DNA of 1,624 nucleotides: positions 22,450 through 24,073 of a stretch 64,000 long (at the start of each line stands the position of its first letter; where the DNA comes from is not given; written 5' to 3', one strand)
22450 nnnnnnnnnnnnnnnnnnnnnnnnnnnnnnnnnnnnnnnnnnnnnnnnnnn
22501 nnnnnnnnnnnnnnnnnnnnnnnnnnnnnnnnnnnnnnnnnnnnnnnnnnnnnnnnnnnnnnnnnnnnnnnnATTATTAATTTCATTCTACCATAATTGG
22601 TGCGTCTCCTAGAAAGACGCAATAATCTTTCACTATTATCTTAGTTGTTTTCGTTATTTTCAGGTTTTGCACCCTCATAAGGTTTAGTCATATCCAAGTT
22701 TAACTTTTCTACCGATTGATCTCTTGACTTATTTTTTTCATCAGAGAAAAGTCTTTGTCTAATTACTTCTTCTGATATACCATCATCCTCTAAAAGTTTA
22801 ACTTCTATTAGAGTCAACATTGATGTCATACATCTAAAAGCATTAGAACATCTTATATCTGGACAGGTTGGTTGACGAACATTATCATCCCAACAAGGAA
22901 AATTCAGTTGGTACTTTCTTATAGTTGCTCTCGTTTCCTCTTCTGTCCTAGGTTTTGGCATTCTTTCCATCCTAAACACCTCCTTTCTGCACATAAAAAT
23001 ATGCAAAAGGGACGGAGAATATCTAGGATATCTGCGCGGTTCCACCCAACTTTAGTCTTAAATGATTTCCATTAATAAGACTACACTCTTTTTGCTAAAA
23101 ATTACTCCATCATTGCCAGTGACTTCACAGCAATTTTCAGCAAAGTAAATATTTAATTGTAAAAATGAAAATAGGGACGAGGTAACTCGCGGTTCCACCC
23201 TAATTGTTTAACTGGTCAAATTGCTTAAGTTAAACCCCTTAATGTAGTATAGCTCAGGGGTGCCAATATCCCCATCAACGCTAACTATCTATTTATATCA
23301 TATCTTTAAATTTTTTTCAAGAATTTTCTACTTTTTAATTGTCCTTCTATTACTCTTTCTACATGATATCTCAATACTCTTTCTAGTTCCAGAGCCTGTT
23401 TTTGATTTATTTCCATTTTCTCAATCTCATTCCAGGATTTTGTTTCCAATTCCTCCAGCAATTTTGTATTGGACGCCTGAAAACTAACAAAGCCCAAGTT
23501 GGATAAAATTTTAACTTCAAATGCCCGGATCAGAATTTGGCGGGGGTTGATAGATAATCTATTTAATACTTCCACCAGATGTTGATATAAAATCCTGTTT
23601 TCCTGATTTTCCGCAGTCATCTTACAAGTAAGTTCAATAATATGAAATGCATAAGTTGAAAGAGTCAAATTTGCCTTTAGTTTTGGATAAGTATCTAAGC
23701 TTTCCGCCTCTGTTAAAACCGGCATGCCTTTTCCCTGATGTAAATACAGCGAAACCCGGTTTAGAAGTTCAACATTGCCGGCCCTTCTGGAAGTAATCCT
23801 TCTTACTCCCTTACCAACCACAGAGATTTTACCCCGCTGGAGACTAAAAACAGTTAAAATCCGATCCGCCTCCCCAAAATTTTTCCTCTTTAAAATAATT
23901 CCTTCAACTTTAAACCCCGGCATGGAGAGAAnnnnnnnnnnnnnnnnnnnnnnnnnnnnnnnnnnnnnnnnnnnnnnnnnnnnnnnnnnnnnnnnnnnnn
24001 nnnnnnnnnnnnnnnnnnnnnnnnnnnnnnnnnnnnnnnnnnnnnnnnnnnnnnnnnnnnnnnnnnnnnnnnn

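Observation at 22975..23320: Two tandem glycine-type T-box riboswitch elements in the glyQS leader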

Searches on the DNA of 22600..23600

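Call 3: search_rna_families(source=window, start=22600, end=23600, threshold=evalue, max_evalue=10, show_alignments=5)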
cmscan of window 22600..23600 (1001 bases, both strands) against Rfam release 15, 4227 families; matches with E-value up to 10: 5.
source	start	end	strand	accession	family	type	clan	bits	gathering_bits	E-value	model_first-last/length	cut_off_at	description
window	23170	23329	-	RF00230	T-box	Cis-reg; leader;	-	53.6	93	1.1e-10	1-219/219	no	T-box leader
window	23005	23137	-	RF00230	T-box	Cis-reg; leader;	-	37.8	93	1.2e-06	1-219/219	no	T-box leader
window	22954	23026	-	RF03794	MIR5298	Gene; miRNA;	-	21.6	70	1.3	1-80/80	no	MIR5298 microRNA precursor family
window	22790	22849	+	RF01375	CRISPR-DR62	Gene; CRISPR;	-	21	45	8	1-37/37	no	CRISPR RNA direct repeat element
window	23470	23506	+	RF02248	Six3os1_3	Gene; lncRNA;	-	10.1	40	9.6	42-75/75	no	Six3os1 conserved region 3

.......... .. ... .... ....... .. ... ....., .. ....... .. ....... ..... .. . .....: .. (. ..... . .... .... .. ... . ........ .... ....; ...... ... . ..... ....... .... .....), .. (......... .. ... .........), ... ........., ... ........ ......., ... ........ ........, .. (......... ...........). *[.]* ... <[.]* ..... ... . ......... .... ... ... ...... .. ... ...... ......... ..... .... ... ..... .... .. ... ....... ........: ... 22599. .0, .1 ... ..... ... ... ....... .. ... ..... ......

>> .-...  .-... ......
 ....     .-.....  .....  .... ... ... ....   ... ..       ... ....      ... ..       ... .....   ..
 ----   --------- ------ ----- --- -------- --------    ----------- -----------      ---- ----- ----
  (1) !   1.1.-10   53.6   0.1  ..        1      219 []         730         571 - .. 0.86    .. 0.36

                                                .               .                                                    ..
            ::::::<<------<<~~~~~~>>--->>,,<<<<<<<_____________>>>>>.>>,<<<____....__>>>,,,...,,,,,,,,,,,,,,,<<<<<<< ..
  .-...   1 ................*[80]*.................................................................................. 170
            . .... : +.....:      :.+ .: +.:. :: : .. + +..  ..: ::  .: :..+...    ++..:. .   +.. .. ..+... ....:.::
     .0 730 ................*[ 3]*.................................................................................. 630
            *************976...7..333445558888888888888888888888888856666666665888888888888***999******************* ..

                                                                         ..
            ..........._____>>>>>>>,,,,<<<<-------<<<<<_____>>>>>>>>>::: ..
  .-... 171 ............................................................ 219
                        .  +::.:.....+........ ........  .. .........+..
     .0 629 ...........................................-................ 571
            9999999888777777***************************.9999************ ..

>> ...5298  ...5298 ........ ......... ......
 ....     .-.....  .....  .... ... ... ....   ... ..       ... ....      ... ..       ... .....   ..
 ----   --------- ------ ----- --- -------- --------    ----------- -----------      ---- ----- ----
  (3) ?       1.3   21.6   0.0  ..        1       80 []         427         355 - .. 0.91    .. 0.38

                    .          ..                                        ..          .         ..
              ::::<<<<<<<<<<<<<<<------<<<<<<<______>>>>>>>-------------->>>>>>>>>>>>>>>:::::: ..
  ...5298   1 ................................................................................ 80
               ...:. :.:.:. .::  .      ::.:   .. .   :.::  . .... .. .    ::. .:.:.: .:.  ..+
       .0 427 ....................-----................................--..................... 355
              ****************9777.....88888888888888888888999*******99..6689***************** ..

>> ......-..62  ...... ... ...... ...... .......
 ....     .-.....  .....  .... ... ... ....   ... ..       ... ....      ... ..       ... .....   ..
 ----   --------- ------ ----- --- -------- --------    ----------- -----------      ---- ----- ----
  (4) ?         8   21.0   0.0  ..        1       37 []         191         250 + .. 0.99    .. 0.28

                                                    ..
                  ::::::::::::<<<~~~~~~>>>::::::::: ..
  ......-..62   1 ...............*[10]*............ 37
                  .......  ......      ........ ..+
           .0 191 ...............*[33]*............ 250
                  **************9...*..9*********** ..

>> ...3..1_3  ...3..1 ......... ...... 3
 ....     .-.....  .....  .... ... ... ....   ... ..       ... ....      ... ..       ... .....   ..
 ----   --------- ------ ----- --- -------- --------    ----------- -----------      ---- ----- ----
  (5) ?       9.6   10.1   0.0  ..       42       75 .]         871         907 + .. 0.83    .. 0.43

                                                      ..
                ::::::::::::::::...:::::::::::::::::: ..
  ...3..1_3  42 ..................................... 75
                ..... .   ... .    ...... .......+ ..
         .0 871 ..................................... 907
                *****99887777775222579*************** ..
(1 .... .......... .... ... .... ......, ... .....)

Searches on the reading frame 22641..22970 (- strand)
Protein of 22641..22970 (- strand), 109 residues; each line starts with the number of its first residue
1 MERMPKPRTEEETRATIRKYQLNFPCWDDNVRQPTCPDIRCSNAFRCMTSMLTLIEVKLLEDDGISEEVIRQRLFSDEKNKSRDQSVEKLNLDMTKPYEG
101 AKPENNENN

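Call 6: search_protein_families(library=pfam, proteins=[window:22641-22970:-], max_evalue=0.01)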
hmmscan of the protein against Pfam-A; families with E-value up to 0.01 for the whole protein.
window:22641-22970:- (109 aa): 0 families

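Call 8: search_protein_families(library=ncbifam, proteins=[window:22641-22970:-], max_evalue=0.01)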
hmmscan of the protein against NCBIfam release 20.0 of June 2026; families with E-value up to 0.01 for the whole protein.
window:22641-22970:- (109 aa): 0 families

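Call 16: find_homologous_proteins(query=window:22644-22970:-, max_evalue=0.01)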
Query window:22644-22970:- (109 aa): 1 proteins with E <= 0.01 among 1 candidates.
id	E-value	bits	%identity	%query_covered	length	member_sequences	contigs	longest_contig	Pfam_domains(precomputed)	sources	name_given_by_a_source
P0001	3.7e-67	241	100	100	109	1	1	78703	-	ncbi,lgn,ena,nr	ncbi:MAG: hypothetical protein G01um10147_429 [Microgenomates group bacterium Gr01-1014_7]|nr:MAG: h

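Call 51: find_encoding_contigs(protein=window:22644-22970:-, flank=10000, max_places=6)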
Protein window:22644-22970:- (109 aa): 3 contigs read that carry it; 2 places shown.
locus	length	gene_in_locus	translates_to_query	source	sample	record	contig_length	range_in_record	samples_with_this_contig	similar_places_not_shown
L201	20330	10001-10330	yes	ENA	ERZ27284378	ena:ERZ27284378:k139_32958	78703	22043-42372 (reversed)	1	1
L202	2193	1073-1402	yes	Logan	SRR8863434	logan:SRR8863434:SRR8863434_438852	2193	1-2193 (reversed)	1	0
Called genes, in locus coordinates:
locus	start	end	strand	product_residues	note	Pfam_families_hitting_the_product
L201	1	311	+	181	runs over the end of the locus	-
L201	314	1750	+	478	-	PF04932:Wzy_C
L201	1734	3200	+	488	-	PF13231:PMT_2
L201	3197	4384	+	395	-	PF13439:Glyco_transf_4, PF00534:Glycos_transf_1, PF13692:Glyco_trans_1_4, PF13524:Glyco_trans_1_2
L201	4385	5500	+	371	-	PF13439:Glyco_transf_4, PF00534:Glycos_transf_1, PF13692:Glyco_trans_1_4, PF20706:GT4-conflict (weak), PF13524:Glyco_trans_1_2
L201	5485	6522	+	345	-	PF13439:Glyco_transf_4 (weak), PF00534:Glycos_transf_1, PF13692:Glyco_trans_1_4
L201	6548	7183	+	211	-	PF02397:Bac_transf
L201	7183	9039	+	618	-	PF13196:DUF4012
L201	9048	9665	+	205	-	PF11967:RecO_N, PF02565:RecO_C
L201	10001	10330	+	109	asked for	-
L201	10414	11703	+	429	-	PF00587:tRNA-synt_2b, PF03129:HGTP_anticodon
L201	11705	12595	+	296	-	-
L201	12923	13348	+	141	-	PF02381:MraZ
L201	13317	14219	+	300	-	PF01795:Methyltransf_5, PF13649:Methyltransf_25 (weak), PF13847:Methyltransf_31 (faint)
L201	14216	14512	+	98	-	-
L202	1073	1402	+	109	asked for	-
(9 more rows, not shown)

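Call 74: predict_structure(protein=window:22644-22970:-)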
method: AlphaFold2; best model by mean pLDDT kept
length: 109 residues; sequences in the alignment: 1
mean_pLDDT: 62.4   pTM: 0.49
mean pLDDT of the five models: 62.4, 46.1, 43.3, 40.6, 39.2
residues with pLDDT >= 90: 0; 70-90: 38; 50-70: 48; < 50: 23
segments of 3 or more residues with pLDDT < 50: 30-33, 37-41, 96-103, 105-107
pLDDT, mean of each block of 10 residues (from residue 1): 60 77 59 46 61 79 85 68 55 50 45
secondary structure, 60 per line:
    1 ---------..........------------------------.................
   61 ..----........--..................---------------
elements in order: H10-19 H44-62 H67-74 H77-94

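Call 83: search_protein_families(library=phrogs, proteins=[window:22644-22970:-], max_evalue=0.1)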
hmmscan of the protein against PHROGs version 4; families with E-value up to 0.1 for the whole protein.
window:22644-22970:- (109 aa): 0 families

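Call 84: search_solved_structures(query=window:22644-22970:-, max_evalue=5)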
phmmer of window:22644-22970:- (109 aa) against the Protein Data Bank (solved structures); distinct sequences matched with E-value up to 5: 2.
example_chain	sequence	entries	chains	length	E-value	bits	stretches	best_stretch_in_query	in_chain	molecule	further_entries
9r2b_B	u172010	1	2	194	0.4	14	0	57-98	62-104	de novo-designed alpha-helical barrel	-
9pgb_A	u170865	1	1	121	1.4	12.2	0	32-48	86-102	4-module Cysteine Rich Eggshell Membrane Protein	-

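Call 97: search_protein_representatives(protein=window:22644-22970:-)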
Query: 109 residues. Proteins with E-value up to 0.001 (for the whole library): 3; up to 1e-10: 3; up to 1e-30: 1. The best 3 are listed.
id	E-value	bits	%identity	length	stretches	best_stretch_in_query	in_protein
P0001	1.2e-67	240.7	100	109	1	1-109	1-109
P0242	2.9e-24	101.3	64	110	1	1-74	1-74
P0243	2.8e-11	59.6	27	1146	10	33-78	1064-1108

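Call 99: list_cluster_members(proteins=[P0242, P0243])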
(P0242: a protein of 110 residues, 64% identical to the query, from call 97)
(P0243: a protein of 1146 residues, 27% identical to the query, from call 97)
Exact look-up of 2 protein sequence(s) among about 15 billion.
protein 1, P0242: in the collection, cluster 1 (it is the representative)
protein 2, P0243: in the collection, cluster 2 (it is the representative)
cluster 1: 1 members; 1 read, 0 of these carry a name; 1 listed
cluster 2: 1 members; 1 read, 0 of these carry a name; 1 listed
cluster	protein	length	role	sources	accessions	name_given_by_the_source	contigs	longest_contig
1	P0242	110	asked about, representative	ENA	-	-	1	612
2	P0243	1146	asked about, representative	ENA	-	-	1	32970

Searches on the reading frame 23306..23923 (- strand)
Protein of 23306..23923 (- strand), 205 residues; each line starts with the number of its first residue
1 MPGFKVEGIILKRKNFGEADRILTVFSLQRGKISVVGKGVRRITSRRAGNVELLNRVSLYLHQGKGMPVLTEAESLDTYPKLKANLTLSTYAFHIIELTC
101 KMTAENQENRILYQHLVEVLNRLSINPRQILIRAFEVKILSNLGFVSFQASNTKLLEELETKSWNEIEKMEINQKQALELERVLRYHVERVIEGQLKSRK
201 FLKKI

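Call 6: search_protein_families(library=pfam, proteins=[window:23306-23923:-], max_evalue=0.01)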
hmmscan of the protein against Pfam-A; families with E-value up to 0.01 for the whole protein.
window:23306-23923:- (205 aa): 2 families
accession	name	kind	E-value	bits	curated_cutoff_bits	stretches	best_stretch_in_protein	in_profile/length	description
PF11967.14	RecO_N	-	1.7e-18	66.8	27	1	4-79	4-80/80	Recombination protein O N terminal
PF02565.21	RecO_C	-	2.1e-15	57.2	22.1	2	86-145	4-64/157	Recombination protein O C terminal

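Call 8: search_protein_families(library=ncbifam, proteins=[window:23306-23923:-], max_evalue=0.01)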
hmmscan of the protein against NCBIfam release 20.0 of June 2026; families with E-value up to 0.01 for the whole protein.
window:23306-23923:- (205 aa): 1 family
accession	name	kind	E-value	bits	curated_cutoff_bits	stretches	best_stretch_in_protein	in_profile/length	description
TIGR00613.1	reco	equivalog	3.5e-33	115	48.7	1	5-145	2-143/239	DNA repair protein RecO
